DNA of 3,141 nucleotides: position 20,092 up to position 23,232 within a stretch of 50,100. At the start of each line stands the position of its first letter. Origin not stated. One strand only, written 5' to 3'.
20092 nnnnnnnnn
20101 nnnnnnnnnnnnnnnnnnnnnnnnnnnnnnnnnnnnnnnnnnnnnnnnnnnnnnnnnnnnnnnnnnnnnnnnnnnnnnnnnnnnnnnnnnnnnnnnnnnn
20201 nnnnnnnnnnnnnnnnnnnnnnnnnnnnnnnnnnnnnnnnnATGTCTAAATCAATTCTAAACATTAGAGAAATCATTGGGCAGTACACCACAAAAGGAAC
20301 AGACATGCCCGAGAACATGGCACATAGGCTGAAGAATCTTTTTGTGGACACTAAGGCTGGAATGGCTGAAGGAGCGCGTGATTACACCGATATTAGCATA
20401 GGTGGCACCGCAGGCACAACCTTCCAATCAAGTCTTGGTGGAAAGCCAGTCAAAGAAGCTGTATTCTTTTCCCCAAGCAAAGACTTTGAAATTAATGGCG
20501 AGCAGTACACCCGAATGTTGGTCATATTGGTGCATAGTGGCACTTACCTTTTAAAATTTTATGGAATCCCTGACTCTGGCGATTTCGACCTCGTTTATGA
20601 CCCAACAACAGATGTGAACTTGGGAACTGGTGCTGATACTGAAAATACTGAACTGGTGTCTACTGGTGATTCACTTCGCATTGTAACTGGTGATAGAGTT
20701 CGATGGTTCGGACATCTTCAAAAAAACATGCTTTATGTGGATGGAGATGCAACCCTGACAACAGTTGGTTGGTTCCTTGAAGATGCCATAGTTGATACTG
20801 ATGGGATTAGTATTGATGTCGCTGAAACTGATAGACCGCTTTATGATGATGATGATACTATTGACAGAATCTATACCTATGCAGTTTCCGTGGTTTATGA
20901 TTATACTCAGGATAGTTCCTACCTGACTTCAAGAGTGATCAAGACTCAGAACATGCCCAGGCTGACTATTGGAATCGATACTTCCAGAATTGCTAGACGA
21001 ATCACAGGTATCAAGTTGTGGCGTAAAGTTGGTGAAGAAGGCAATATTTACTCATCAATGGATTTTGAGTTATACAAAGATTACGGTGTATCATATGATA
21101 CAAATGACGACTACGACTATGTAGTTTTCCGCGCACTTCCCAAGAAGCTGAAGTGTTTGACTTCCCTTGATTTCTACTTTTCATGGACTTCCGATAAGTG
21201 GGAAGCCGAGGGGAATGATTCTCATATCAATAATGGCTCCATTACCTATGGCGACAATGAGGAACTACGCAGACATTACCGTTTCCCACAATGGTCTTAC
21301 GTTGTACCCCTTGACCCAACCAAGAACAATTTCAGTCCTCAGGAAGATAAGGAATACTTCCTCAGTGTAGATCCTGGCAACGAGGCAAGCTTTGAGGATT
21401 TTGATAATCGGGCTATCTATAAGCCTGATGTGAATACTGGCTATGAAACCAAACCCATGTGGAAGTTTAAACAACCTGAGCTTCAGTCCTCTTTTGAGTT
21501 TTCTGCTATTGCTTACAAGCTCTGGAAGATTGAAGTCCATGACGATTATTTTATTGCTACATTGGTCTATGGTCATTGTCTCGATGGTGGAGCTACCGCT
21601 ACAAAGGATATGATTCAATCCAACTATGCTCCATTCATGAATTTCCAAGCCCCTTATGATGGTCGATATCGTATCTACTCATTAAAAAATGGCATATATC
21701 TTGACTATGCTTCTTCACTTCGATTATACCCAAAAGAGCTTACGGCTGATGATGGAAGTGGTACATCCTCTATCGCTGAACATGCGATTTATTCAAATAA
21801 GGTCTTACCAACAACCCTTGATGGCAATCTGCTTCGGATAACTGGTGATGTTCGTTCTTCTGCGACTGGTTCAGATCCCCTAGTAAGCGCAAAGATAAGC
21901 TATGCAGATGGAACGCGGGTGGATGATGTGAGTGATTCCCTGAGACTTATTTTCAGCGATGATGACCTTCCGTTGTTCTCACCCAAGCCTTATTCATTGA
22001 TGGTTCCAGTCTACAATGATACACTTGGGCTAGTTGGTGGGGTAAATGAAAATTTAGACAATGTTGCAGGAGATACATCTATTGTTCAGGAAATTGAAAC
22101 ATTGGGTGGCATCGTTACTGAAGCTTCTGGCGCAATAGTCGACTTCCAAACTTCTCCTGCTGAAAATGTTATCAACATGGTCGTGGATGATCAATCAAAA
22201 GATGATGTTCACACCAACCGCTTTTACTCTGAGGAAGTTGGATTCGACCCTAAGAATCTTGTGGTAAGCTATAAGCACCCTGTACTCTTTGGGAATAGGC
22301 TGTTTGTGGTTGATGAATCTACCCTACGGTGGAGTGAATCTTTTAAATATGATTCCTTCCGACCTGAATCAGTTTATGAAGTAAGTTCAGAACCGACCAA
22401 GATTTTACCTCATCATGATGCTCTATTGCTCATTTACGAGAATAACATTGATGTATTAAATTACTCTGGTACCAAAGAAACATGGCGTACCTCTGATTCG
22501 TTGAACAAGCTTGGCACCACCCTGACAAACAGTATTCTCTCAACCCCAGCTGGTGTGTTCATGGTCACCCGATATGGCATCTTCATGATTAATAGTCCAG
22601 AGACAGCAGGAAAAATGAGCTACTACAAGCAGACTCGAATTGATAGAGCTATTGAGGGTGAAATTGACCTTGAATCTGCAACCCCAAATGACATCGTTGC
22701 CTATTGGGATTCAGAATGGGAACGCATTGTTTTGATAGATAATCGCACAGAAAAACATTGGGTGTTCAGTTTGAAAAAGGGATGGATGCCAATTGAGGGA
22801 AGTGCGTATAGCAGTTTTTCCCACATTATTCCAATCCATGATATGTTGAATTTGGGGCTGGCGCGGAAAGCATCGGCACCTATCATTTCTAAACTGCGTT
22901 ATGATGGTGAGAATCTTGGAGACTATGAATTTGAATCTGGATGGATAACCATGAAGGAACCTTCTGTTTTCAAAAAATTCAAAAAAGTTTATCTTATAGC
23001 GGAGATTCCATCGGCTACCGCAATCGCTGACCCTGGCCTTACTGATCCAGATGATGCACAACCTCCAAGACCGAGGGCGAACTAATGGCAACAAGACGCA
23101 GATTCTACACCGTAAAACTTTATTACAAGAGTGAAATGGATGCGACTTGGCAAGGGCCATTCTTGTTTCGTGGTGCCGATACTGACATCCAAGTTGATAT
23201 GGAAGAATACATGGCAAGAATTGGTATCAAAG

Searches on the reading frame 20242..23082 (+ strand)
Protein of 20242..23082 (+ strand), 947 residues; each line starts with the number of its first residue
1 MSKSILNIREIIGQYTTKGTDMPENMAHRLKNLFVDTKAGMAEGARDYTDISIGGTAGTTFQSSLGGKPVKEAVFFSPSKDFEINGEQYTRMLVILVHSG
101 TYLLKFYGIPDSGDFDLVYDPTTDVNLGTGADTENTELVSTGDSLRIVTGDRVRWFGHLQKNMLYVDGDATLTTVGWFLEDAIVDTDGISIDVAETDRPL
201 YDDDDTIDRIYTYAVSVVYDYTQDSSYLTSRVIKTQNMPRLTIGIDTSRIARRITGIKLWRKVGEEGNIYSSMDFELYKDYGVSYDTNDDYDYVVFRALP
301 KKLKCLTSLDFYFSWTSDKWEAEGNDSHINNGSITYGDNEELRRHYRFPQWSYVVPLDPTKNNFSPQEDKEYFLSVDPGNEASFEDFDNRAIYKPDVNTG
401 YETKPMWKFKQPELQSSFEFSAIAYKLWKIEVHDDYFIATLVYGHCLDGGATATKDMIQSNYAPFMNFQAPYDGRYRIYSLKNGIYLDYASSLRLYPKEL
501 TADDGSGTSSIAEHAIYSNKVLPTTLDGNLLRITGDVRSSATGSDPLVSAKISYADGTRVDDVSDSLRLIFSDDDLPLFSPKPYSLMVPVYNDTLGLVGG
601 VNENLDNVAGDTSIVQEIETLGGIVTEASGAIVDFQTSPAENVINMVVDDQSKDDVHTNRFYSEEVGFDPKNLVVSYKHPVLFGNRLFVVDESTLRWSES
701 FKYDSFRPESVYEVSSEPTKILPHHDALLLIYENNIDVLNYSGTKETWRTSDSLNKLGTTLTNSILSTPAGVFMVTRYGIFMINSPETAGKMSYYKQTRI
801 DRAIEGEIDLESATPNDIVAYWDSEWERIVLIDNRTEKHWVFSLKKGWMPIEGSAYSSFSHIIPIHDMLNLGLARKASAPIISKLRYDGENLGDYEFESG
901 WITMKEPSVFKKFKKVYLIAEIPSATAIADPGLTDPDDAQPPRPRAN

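Call 11: search_protein_families(library=phrogs, proteins=[window:20242-23082:+], max_evalue=0.001)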
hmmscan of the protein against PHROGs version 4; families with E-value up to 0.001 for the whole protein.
window:20242-23082:+ (947 aa): 0 families

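Call 104: search_solved_structures(query=window:20242-23082:+, max_evalue=1)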
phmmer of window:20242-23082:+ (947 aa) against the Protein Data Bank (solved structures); distinct sequences matched with E-value up to 1: 3.
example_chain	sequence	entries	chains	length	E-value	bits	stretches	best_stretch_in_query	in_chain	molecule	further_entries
3t9y_A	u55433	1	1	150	0.1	13.7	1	424-520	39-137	Acetyltransferase, GNAT family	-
6vqx_A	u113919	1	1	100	0.26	12.4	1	765-834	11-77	AcrF6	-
5zwl_G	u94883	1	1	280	0.92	10.6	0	548-620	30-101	ATP synthase gamma chain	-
